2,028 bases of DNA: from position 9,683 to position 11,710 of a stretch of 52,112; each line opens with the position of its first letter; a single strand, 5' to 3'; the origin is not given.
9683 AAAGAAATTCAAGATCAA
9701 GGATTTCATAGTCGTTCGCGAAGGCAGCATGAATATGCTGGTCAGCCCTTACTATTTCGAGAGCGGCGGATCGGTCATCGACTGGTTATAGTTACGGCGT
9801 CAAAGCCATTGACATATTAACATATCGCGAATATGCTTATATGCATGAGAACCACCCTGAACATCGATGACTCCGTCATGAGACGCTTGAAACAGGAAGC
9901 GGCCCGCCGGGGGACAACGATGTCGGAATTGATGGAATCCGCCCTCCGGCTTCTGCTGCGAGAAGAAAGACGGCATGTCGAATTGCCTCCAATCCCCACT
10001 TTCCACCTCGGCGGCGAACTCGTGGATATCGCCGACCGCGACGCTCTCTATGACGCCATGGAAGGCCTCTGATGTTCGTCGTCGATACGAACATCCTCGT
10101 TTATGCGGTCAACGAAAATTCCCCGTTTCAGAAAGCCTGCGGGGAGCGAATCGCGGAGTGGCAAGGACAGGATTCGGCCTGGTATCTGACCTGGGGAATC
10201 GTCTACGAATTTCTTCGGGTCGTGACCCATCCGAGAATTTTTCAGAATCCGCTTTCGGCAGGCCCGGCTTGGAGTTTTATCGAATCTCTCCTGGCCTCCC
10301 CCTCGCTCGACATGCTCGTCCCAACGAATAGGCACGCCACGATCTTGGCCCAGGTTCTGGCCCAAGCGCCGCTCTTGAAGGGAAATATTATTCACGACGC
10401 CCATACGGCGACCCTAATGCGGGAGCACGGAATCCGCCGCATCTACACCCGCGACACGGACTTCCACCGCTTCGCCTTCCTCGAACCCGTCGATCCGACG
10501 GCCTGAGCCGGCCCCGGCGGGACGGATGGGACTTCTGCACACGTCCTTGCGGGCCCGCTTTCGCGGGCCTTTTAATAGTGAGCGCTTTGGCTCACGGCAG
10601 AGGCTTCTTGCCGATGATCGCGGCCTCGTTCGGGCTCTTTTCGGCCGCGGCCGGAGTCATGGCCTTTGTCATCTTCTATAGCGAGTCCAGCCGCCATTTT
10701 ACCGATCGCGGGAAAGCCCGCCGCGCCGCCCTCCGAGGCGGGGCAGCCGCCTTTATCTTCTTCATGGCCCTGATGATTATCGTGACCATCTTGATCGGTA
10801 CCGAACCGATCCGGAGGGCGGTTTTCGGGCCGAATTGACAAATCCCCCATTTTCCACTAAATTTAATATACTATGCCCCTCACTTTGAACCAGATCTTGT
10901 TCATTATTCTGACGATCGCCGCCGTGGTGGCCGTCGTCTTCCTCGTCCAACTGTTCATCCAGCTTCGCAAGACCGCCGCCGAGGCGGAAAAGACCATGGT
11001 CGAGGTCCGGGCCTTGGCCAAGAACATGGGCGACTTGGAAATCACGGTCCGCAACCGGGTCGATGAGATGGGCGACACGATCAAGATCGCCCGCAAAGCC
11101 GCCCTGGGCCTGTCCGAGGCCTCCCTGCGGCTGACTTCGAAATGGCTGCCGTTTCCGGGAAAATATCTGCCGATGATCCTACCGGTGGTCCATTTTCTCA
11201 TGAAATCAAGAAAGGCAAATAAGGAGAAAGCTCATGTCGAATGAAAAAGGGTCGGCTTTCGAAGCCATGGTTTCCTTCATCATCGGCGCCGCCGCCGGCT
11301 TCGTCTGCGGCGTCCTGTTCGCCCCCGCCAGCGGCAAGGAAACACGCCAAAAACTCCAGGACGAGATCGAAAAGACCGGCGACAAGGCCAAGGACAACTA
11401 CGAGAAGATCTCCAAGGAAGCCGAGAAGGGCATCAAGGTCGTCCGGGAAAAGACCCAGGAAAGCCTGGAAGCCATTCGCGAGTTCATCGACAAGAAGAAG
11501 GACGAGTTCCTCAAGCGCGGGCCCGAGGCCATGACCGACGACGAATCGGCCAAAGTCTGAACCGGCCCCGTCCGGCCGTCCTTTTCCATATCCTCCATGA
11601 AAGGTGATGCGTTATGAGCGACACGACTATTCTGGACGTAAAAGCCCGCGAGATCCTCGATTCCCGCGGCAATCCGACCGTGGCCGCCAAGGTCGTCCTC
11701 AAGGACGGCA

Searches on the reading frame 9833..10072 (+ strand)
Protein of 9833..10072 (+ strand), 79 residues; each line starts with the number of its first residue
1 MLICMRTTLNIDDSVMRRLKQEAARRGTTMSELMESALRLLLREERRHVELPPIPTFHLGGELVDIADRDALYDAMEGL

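Call 71: search_protein_families(library=pfam, proteins=[window:9833-10072:+], max_evalue=0.001)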
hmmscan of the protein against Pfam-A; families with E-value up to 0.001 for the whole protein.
window:9833-10072:+ (79 aa): 5 families
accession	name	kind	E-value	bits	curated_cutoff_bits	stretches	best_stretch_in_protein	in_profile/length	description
PF01402.27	RHH_1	-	5.1e-08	33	20.5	1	6-43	1-38/39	Ribbon-helix-helix protein, copG family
PF09957.15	VapB_antitoxin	-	7.4e-05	23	23.4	1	5-48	1-42/47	Bacterial antitoxin of type II TA system, VapB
PF20605.4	Antitox_RHH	-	7.6e-05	23.2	27.2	1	15-47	15-47/50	Antitoxin-like ribbon-helix-helix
PF22513.2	FitA-like_RHH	-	0.00012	22.4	27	1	10-32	7-29/39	Antitoxin FitA-like, ribbon-helix-helix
PF19891.5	DUF6364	-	0.00017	22.4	27.3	1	8-48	6-39/70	Family of unknown function (DUF6364)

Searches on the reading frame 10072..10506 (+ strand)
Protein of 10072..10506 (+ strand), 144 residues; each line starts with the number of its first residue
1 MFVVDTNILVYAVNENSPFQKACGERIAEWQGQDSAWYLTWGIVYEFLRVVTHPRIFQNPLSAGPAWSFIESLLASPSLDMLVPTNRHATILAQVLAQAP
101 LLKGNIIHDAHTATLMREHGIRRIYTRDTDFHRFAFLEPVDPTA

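Call 71: search_protein_families(library=pfam, proteins=[window:10072-10506:+], max_evalue=0.001)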
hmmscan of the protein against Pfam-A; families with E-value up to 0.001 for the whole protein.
window:10072-10506:+ (144 aa): 2 families
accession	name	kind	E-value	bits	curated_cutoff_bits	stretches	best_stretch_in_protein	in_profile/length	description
PF01850.27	PIN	-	9.5e-14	52.5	23.6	1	3-136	2-119/120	PIN domain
PF13470.12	PIN_3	-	0.00043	21.5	27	1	2-59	2-58/115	PIN domain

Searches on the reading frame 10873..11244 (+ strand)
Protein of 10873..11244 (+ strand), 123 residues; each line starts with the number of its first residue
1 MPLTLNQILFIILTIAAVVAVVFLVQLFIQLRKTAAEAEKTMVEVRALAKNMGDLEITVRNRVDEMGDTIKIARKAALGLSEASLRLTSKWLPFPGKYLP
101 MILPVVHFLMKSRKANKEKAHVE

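Call 71: search_protein_families(library=pfam, proteins=[window:10873-11244:+], max_evalue=0.001)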
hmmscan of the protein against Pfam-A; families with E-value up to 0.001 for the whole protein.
window:10873-11244:+ (123 aa): 1 family
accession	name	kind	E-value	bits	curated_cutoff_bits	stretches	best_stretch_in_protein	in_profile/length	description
PF06103.16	DUF948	-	0.0006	20.4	37.2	0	11-47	4-40/89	Bacterial protein of unknown function (DUF948)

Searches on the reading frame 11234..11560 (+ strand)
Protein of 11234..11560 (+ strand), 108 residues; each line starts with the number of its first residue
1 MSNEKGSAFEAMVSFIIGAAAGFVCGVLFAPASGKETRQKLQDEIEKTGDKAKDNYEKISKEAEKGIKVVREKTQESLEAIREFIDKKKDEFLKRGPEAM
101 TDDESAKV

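Call 71: search_protein_families(library=pfam, proteins=[window:11234-11560:+], max_evalue=0.001)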
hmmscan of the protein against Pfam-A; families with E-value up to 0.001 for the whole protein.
window:11234-11560:+ (108 aa): 2 families
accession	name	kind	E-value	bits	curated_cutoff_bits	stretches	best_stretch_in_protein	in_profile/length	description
PF12732.12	YtxH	-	1.3e-17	64.4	37.5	1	13-74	2-70/71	YtxH-like protein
PF01442.23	Apolipoprotein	-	0.00082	19.6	90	1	35-91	124-180/190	Apolipoprotein A1/A4/E domain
